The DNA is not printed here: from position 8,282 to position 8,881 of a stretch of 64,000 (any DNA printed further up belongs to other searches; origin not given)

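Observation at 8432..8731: A minimal 99-aa SSB-like OB-fold protein is carried by the same cassette that disrupts the host ssbB-like gene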

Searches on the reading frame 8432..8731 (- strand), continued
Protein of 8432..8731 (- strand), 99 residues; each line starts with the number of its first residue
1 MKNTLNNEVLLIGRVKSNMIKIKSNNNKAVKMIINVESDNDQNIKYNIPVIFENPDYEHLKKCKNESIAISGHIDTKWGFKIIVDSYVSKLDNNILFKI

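Call 32: find_encoding_contigs(protein=P0081, flank=6000, max_places=4)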
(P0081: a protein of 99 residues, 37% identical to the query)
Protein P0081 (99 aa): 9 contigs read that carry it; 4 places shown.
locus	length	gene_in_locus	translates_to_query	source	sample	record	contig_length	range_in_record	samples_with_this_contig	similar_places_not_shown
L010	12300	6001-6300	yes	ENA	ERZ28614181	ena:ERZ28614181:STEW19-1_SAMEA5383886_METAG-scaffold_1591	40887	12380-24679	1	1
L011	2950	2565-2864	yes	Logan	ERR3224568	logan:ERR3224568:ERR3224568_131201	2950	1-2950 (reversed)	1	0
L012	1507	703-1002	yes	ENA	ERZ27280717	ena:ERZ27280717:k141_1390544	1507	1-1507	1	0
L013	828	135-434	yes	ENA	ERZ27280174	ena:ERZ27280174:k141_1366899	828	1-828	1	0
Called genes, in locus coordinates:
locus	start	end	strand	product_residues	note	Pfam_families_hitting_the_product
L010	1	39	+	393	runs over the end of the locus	PF03432:Relaxase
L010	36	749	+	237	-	PF12687:DUF3801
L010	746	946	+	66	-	-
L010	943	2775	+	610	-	PF02534:T4SS-DNA_transf, PF10412:TrwB_AAD_bind, PF12696:TraG-D_C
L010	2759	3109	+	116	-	-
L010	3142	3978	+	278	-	PF19478:TrbL_2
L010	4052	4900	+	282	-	PF18754:Nmad3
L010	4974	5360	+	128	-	PF12957:DUF3846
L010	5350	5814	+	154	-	-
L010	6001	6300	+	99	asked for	-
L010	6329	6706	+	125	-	PF12666:PrgI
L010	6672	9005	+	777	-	PF01935:DUF87, PF12846:AAA_10 (weak), PF19044:P-loop_TraG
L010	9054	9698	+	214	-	PF10544:T5orf172 (weak)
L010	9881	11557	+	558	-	-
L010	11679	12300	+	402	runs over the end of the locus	-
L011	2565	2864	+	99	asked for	-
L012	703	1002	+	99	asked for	-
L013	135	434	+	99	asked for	-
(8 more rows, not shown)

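Call 33: find_encoding_contigs(protein=P0137, flank=6000, max_places=4)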
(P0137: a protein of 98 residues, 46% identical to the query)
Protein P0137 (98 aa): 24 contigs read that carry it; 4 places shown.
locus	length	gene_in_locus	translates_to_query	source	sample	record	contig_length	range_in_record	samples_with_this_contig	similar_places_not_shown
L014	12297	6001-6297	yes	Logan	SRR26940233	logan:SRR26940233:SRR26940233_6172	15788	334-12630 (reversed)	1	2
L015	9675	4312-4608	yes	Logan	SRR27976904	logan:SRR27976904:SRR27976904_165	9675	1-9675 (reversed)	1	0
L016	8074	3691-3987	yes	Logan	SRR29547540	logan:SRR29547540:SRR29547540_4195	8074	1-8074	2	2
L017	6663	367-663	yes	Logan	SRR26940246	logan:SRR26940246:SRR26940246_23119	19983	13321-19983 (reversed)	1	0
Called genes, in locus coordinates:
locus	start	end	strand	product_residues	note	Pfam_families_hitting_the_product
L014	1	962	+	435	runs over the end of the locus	PF03432:Relaxase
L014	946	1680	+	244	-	PF12687:DUF3801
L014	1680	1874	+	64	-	-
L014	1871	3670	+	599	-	PF02534:T4SS-DNA_transf, PF10412:TrwB_AAD_bind, PF12696:TraG-D_C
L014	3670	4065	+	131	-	-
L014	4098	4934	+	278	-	PF19478:TrbL_2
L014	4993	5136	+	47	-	-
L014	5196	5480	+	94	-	-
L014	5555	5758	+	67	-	-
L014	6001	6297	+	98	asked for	-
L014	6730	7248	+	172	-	-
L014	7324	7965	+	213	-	-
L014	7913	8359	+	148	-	-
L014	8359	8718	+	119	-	PF12666:PrgI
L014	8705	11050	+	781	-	PF01935:DUF87, PF12846:AAA_10, PF19044:P-loop_TraG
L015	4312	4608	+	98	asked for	-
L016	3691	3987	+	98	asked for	-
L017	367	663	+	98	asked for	-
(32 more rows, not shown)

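Call 34: find_encoding_contigs(protein=P0050, flank=6000, max_places=4)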
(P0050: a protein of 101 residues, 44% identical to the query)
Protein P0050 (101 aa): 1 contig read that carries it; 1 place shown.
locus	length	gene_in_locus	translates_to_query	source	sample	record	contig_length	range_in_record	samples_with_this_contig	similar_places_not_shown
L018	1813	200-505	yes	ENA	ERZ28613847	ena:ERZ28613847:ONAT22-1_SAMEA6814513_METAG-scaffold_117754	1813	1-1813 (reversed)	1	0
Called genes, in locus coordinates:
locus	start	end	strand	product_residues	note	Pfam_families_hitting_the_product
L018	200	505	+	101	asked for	-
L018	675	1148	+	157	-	-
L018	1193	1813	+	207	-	?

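Call 35: find_encoding_contigs(protein=P0150, flank=6000, max_places=3)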
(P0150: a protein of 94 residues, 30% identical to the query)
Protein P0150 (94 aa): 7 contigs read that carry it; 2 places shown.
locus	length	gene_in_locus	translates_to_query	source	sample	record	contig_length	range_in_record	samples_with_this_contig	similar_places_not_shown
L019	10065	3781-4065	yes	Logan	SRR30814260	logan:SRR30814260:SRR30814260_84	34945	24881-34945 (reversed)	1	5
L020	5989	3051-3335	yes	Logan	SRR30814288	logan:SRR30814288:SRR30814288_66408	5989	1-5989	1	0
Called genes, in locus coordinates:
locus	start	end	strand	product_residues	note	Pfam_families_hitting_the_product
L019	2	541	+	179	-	?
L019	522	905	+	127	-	-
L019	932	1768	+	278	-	PF19478:TrbL_2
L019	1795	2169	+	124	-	-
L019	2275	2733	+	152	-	PF14280:DUF4365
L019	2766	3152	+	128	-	PF12957:DUF3846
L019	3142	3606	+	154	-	-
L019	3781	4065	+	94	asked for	-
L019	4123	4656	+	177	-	-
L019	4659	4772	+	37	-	-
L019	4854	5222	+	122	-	PF12666:PrgI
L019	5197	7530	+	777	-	PF01935:DUF87, PF12846:AAA_10 (weak), PF19044:P-loop_TraG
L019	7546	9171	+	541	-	-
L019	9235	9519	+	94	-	-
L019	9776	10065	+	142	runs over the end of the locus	-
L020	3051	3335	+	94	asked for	-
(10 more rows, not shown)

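Call 38: search_protein_families(library=pfam, alignment_id=A2, max_evalue=1)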
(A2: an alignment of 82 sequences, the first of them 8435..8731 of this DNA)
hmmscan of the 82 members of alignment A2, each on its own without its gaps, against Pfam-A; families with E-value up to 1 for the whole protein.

A. member 1, window:8435-8731:- (99 aa): 3 families
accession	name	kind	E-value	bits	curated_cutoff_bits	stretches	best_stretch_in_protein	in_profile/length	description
PF11726.14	YagK_YfjJ_C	-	0.0068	16.8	25.8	1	25-80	53-108/170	YagK/YfjJ C-terminal domain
PF10042.14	DUF2278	-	0.033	14.5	25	1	18-67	30-80/206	Uncharacterized conserved protein (DUF2278)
PF14140.11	YpzI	-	0.07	13.3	27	1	35-47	15-27/42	YpzI-like protein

B. families by the number of members that match (of 82 scanned): 25 families
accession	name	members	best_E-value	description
PF00436.31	SSB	13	0.00075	Single-strand binding protein family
PF11039.13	DUF2824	10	0.015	Protein of unknown function (DUF2824)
PF18017.8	SAM_4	8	0.055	SAM domain (Sterile alpha motif)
PF21618.2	OST_P1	8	0.058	Oligosaccharyl transferase, Peripheral 1 domain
PF13825.11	Paramyxo_P_V_N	3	0.13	Paramyxovirus structural protein V/P N-terminus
PF18223.6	PilJ_C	2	0.012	Pili PilJ C-terminal domain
PF09809.14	MRP-L27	2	0.019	Mitochondrial ribosomal protein L27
PF09580.15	Spore_YhcN_YlaJ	2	0.051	Sporulation lipoprotein YhcN/YlaJ (Spore_YhcN_YlaJ)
PF03839.21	Sec62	2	0.21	Translocation protein Sec62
PF11726.14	YagK_YfjJ_C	1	0.0068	YagK/YfjJ C-terminal domain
PF07953.20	Toxin_R_bind_N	1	0.015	Clostridium neurotoxin, N-terminal receptor binding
PF09062.15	Endonuc_subdom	1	0.025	PI-PfuI Endonuclease subdomain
PF10042.14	DUF2278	1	0.033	Uncharacterized conserved protein (DUF2278)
PF23034.1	DUF7035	1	0.045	Domain of unknown function (DUF7035)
PF05788.18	Orbi_VP1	1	0.055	Orbivirus RNA-dependent RNA polymerase (VP1)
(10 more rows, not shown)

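Call 41: predict_structure(alignment_id=A2)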
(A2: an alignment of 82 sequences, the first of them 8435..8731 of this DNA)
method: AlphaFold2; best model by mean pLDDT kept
length: 99 residues; sequences in the alignment: 82
mean_pLDDT: 85.0   pTM: 0.74
mean pLDDT of the five models: 85.0, 83.5, 82.5, 81.8, 81.0
residues with pLDDT >= 90: 43; 70-90: 42; 50-70: 11; < 50: 3
segments of 3 or more residues with pLDDT < 50: 1-3
pLDDT, mean of each block of 10 residues (from residue 1): 67 90 89 90 88 90 90 86 90 67
secondary structure, 60 per line:
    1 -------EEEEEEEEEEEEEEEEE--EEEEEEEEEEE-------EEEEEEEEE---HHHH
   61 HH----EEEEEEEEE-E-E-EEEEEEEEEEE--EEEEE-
elements in order: E8-24 E27-37 E45-53 H57-62 E67-75 E81-91 E94-98

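Call 44: fold_search(model_id=the predicted structure, library=pdb)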
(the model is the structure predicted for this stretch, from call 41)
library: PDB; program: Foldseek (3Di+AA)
matches with E <= 10: 951; with E <= 0.001: 17
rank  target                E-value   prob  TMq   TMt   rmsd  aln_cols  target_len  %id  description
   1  4gs3                  2.4e-04  1.00  0.70  0.76   2.8        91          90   16  Dimeric structure of the N-terminal domain of PriB protein from Thermoanaerobacter tencongensis solved ab initio (released 2012-09-19)
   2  8uzt_B                2.9e-04  1.00  0.56  0.56   4.5       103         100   17  Mitochondrial single-stranded binding protein bound to DNA (released 2024-08-21)
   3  3tqy_D                3.4e-04  1.00  0.64  0.64   4.6        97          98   18  Structure of a single-stranded DNA-binding protein (ssb), from Coxiella burnetii (released 2011-09-21)
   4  6rup_B                4.4e-04  1.00  0.64  0.59   5.4       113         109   18  Human mitochondrial single-stranded DNA binding protein, SSBP1, at 2.1 A resolution - elucidated sequence (released 2019-10-09)
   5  7d8j_A                4.7e-04  1.00  0.64  0.57   5.4       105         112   19  S. aureus SsbB with 5-FU (released 2020-12-23)
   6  5wqv_A                6.1e-04  1.00  0.58  0.60   5.4        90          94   14  Crystal structure of PriB mutant - S55A (released 2017-11-29)
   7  1txy_A                6.5e-04  1.00  0.59  0.63   5.3        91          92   14  E. coli PriB (released 2004-11-16)
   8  6jdg_D                6.5e-04  1.00  0.54  0.52   8.9       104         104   13  Complexed crystal structure of PaSSB with ssDNA dT20 at 2.39 angstrom resolution (released 2019-12-11)
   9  7vum_C                7.2e-04  1.00  0.54  0.56   4.2        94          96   19  Crystal structure of SSB complexed with que (released 2022-03-09)
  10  2vw9_A                7.6e-04  1.00  0.59  0.55   6.0       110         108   16  Single stranded DNA binding protein complex from Helicobacter pylori (released 2009-06-02)
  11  2pnh_B                8.1e-04  1.00  0.61  0.64   5.1        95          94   14  Escherichia coli PriB E39A variant (released 2007-08-07)
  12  7dep_B                8.1e-04  1.00  0.58  0.56   4.7        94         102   19  S. aureus SsbB with 5-FU (released 2020-12-23)
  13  5odp_A                8.5e-04  1.00  0.66  0.66   3.9        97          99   12  Salinibacter ruber Single-Strand Binding protein D17K D71K mutant (released 2018-08-01)
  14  7d8j_B                9.0e-04  1.00  0.60  0.61   4.1        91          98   19  S. aureus SsbB with 5-FU (released 2020-12-23)
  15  9dei_I                9.0e-04  1.00  0.53  0.31   6.7       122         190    8  Trypanosoma brucei mitochondrial RNA-editing catalytic complex 1, U-deletion (RECC1) (released 2026-01-21)
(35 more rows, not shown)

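Call 48: find_related_loci(query=A2, collection=viral_contigs, flank=8000)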
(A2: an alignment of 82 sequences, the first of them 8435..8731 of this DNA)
Query A2 (99 aa) in viral_contigs; peptide patterns used: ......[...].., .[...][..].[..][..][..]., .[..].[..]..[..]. (x = any residue, [..] = any of these).
29 stretches matched a pattern, but none encodes a relative of the query by tblastn (E <= 1e-3).

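Call 65: find_encoding_contigs(protein=P0051, flank=6000, max_places=3)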
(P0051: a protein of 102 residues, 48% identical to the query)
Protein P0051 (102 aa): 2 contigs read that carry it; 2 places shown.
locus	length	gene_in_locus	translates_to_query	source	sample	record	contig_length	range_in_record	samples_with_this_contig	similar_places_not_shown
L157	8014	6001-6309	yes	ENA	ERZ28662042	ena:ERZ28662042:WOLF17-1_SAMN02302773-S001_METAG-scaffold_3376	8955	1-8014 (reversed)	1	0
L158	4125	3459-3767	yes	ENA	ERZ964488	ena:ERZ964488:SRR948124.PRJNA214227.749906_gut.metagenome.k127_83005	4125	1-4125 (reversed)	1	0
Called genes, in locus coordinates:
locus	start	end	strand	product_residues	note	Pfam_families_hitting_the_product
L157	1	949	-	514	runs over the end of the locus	PF05970:PIF1, PF13604:AAA_30, PF13245:AAA_19, PF13401:AAA_22 (faint)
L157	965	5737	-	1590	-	PF13156:Mrr_cat_2, PF00270:DEAD, PF04851:ResIII, PF00271:Helicase_C, PF22240:ISP_coupler, PF18135:Type_ISP_C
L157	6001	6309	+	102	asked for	-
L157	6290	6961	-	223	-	PF03796:DnaB_C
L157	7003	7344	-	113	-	-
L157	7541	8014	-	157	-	?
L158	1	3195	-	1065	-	?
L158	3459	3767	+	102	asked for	-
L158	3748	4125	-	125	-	?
